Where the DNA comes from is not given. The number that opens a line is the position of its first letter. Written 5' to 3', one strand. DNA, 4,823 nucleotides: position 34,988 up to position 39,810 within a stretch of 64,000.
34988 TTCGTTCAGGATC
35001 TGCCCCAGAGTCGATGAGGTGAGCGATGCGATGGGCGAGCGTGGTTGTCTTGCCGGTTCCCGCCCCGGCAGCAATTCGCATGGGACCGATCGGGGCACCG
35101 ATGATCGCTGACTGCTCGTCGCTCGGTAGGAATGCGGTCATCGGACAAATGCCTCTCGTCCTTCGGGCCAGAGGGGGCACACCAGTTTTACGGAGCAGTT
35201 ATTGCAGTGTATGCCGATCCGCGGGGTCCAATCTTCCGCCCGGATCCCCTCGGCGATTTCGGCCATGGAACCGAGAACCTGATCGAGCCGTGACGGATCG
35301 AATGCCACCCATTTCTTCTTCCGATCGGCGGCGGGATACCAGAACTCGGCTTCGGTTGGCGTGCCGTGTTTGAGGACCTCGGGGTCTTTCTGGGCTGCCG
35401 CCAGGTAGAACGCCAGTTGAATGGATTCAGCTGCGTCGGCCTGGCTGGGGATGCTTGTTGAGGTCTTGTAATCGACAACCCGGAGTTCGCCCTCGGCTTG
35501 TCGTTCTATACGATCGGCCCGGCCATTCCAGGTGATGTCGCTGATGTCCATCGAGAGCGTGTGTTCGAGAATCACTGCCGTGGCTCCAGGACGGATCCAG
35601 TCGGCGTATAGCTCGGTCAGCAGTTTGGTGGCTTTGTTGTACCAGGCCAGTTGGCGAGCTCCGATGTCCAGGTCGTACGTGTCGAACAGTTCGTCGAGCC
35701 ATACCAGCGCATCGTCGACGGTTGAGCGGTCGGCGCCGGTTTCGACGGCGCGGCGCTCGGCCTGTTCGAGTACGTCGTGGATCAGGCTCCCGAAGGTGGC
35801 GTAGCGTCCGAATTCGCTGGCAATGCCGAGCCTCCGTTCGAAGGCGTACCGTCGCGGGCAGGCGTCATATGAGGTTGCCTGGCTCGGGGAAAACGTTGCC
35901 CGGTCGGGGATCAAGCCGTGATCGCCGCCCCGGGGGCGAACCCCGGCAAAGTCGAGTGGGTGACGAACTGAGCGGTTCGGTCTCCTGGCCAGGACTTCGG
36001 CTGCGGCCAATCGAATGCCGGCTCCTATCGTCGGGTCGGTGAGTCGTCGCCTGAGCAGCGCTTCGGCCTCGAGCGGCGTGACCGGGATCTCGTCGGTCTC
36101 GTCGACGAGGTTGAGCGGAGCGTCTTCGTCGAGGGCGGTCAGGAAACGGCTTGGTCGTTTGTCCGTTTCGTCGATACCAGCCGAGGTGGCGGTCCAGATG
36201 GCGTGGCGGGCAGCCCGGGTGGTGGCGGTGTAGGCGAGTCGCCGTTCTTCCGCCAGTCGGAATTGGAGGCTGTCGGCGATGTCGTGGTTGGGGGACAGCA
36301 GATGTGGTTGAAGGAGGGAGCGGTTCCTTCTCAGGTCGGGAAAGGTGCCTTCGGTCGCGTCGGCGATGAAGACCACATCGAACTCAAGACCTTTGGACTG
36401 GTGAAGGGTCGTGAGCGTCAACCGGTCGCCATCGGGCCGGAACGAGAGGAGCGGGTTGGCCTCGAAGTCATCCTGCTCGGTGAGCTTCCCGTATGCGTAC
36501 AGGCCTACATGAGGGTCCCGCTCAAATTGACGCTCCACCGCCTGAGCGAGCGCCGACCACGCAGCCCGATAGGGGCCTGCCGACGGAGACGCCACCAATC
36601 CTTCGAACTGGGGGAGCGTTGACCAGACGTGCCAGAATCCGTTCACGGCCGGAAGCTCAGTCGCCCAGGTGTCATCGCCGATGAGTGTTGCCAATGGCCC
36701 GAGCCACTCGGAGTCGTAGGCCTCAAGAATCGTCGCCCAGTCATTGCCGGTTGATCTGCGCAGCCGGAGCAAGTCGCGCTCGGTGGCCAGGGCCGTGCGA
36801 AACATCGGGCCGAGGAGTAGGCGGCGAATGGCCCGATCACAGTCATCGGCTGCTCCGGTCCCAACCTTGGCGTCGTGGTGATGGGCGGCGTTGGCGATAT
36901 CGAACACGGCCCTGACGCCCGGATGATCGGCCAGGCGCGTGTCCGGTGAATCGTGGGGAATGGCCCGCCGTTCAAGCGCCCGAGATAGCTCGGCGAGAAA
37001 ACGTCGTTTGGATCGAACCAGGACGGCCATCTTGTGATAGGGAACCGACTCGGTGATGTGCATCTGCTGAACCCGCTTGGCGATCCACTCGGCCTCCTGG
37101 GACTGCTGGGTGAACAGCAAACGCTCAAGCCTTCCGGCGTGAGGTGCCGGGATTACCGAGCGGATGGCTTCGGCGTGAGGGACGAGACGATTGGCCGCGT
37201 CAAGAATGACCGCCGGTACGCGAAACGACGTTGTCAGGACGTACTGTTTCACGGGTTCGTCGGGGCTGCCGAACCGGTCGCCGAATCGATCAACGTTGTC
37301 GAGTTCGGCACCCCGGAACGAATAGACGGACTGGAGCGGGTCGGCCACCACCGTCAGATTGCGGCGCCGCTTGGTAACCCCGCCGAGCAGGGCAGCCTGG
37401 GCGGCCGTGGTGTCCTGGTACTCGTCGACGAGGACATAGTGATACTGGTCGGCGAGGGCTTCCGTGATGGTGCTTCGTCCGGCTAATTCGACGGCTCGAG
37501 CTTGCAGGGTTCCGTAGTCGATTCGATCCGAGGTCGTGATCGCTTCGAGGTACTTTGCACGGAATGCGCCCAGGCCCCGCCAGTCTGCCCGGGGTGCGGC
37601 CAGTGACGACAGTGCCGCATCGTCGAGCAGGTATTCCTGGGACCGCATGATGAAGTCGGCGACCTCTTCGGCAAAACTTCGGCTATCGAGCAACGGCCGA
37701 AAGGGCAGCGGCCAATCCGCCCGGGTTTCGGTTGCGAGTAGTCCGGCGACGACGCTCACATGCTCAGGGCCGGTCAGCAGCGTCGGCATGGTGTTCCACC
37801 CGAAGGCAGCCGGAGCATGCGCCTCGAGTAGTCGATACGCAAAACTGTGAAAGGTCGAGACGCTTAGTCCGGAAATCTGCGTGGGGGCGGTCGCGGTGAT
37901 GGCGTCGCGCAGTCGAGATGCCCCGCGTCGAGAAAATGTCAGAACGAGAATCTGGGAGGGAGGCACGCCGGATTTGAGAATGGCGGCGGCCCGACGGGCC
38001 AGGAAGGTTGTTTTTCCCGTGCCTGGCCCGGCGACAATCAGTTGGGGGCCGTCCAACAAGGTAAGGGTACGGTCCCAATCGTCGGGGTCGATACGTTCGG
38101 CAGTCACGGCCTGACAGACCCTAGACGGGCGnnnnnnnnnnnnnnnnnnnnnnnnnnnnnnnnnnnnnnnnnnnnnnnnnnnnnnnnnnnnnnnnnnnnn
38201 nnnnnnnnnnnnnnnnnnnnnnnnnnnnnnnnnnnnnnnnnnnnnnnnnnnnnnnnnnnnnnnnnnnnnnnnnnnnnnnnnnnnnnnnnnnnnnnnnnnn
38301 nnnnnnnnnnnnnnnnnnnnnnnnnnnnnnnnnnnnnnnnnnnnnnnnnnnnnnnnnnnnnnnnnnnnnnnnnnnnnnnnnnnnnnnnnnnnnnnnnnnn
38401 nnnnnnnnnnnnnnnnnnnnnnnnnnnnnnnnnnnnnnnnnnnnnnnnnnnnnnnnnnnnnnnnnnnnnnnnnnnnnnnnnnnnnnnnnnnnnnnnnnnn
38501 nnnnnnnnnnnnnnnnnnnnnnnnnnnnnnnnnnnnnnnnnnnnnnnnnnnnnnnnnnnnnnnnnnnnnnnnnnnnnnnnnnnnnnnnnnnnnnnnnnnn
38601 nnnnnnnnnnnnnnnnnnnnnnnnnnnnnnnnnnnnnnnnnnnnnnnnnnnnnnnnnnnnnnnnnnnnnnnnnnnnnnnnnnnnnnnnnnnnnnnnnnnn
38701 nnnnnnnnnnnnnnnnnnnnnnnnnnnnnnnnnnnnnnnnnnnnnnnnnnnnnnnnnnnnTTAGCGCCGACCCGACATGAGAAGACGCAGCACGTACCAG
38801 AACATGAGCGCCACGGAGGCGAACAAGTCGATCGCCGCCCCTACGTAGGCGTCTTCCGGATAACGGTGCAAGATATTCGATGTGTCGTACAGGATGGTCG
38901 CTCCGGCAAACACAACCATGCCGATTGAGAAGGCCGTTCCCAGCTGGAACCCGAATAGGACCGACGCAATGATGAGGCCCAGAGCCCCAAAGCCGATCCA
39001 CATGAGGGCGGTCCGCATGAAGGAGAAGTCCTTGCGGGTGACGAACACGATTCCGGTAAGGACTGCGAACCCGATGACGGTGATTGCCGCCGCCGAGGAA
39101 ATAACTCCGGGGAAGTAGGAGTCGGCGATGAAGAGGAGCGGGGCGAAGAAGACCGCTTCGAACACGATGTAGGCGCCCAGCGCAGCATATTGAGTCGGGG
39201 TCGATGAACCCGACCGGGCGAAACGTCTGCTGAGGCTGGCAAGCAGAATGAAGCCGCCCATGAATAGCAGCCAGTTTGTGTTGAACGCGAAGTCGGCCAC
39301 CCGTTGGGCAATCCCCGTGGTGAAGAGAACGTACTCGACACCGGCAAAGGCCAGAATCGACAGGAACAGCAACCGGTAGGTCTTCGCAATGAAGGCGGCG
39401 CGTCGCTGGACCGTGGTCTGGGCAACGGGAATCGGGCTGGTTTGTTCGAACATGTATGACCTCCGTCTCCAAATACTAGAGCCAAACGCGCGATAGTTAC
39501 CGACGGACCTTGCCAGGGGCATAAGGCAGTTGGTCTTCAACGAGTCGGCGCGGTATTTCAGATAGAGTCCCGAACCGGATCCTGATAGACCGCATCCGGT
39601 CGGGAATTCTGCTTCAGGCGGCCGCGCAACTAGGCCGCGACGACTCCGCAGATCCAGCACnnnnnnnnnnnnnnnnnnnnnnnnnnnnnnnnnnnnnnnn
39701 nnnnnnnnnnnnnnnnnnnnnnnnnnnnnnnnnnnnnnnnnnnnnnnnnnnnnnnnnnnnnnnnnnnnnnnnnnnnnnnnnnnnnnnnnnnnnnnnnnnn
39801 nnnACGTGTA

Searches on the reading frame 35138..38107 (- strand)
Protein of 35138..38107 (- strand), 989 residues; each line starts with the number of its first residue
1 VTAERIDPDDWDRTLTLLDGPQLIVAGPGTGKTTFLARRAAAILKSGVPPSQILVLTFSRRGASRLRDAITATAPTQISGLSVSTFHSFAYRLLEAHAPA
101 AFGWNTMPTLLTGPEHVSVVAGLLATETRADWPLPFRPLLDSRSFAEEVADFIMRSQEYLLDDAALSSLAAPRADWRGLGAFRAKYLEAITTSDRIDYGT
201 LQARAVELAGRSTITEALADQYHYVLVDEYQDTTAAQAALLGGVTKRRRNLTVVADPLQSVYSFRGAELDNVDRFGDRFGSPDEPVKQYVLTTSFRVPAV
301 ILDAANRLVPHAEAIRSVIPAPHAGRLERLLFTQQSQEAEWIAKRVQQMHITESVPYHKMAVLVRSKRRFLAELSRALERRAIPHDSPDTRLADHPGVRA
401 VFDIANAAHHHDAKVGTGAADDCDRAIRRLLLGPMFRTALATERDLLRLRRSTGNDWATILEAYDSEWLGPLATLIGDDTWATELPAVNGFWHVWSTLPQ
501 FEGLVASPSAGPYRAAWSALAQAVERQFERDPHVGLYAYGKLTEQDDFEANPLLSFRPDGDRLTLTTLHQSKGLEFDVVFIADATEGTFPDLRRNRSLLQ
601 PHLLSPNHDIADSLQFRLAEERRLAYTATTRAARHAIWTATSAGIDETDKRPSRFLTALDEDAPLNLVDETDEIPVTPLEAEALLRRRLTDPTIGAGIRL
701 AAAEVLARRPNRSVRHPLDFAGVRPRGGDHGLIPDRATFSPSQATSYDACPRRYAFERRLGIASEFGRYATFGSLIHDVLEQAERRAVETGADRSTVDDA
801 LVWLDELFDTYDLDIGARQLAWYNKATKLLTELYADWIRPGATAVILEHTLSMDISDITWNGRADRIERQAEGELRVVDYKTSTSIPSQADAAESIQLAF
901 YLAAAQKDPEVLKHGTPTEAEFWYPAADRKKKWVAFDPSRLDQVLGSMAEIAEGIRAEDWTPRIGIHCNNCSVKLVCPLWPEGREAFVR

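Call 7: search_protein_families(library=pfam, proteins=[window:35138-38107:-], max_evalue=0.01)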
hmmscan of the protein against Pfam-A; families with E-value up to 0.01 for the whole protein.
window:35138-38107:- (989 aa): 8 families
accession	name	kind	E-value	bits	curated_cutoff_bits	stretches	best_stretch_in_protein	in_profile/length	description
PF00580.27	UvrD-helicase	-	1.7e-49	169.4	23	1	15-279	9-270/271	UvrD/REP helicase N-terminal domain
PF12705.13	PDDEXK_1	-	1.1e-35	124.2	22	1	738-978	1-247/247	PD-(D/E)XK nuclease superfamily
PF13361.12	UvrD_C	-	1.3e-23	84.4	25.6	2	561-635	285-342/350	UvrD-like helicase C-terminal domain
PF13245.12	AAA_19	-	4e-17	63.1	25.1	1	21-265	13-134/134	AAA domain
PF13538.12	UvrD_C_2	-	1.2e-09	38.3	27.4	1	564-595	3-36/52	UvrD-like helicase C-terminal domain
PF01930.23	Cas_Cas4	-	1.4e-06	29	22.7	1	861-977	53-158/160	Domain of unknown function DUF83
PF13604.12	AAA_30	-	6e-06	26.6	27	1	20-76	19-72/191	AAA domain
PF01443.25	Viral_helicase1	-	0.0099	16.1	21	0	213-265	49-102/228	Viral superfamily 1 RNA helicase core domain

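Call 80: search_protein_families(library=ncbifam, proteins=[window:35138-38107:-], max_evalue=0.001)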
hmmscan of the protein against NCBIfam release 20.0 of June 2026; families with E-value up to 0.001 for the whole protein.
window:35138-38107:- (989 aa): 18 families
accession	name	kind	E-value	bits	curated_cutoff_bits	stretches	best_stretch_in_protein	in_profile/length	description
TIGR01073.1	pcrA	equivalog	2.4e-56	191.5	911.2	2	17-368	15-355/725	DNA helicase PcrA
TIGR01074.1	rep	equivalog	9.8e-44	149.7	951.45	2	14-386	9-369/668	DNA helicase Rep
NF008743.0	PRK11773.1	equivalog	2.8e-43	148.3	965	2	20-369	23-359/720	DNA helicase II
TIGR01075.1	uvrD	equivalog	2e-39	135.5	1144.45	2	20-381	18-365/715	DNA helicase II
NF008276.0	PRK11054.1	equivalog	4.7e-35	121.2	543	3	186-309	399-516/684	DNA helicase IV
NF008172.0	PRK10919.1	equivalog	2.7e-28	98.6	1168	2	14-368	10-353/673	DNA helicase Rep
TIGR00609.1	recB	equivalog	8.2e-27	93.7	696.05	2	210-350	360-501/1175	exodeoxyribonuclease V subunit beta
TIGR02784.1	addA_alphas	equivalog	2.5e-22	79.1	860.75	3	184-319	349-503/1138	double-strand break repair helicase AddA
TIGR02785.1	addA_Gpos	equivalog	1.8e-21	75.8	707.65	1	210-308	377-479/1234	helicase-exonuclease AddAB subunit AddA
NF008128.0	PRK10876.1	equivalog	7.5e-13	47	1697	1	205-313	361-465/1181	exodeoxyribonuclease V subunit beta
TIGR02786.1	addB_alphas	equivalog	5.1e-12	44.7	486.5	1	770-905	788-927/1024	double-strand break repair protein AddB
NF010485.0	PRK13909.1-2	equivalog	5.7e-12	44.7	650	0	219-309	329-424/909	RecB-like helicase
NF010487.0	PRK13909.1-4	equivalog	6e-10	38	759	0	182-309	284-420/924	RecB-like helicase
TIGR00372.1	cas4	equivalog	1e-09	38.5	65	1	859-978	67-179/180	CRISPR-associated protein Cas4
TIGR03623.1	TIGR03623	subfamily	1.5e-07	30.1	299.6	1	837-907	714-786/876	probable DNA repair protein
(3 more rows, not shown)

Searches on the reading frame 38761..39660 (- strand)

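Call 7: search_protein_families(library=pfam, proteins=[window:38761-39660:-], max_evalue=0.01)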
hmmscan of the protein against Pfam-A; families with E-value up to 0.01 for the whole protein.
window:38761-39660:- (299 aa): 1 family
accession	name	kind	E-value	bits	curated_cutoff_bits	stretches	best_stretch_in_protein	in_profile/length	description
PF01027.25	Bax1-I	-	5e-28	98.7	34.1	1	89-294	2-207/207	Inhibitor of apoptosis-promoting Bax1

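Call 79: search_protein_families(library=padloc, proteins=[window:38761-39660:-], max_evalue=0.001)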
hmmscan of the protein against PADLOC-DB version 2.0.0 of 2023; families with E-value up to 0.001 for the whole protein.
window:38761-39660:- (299 aa): 0 families
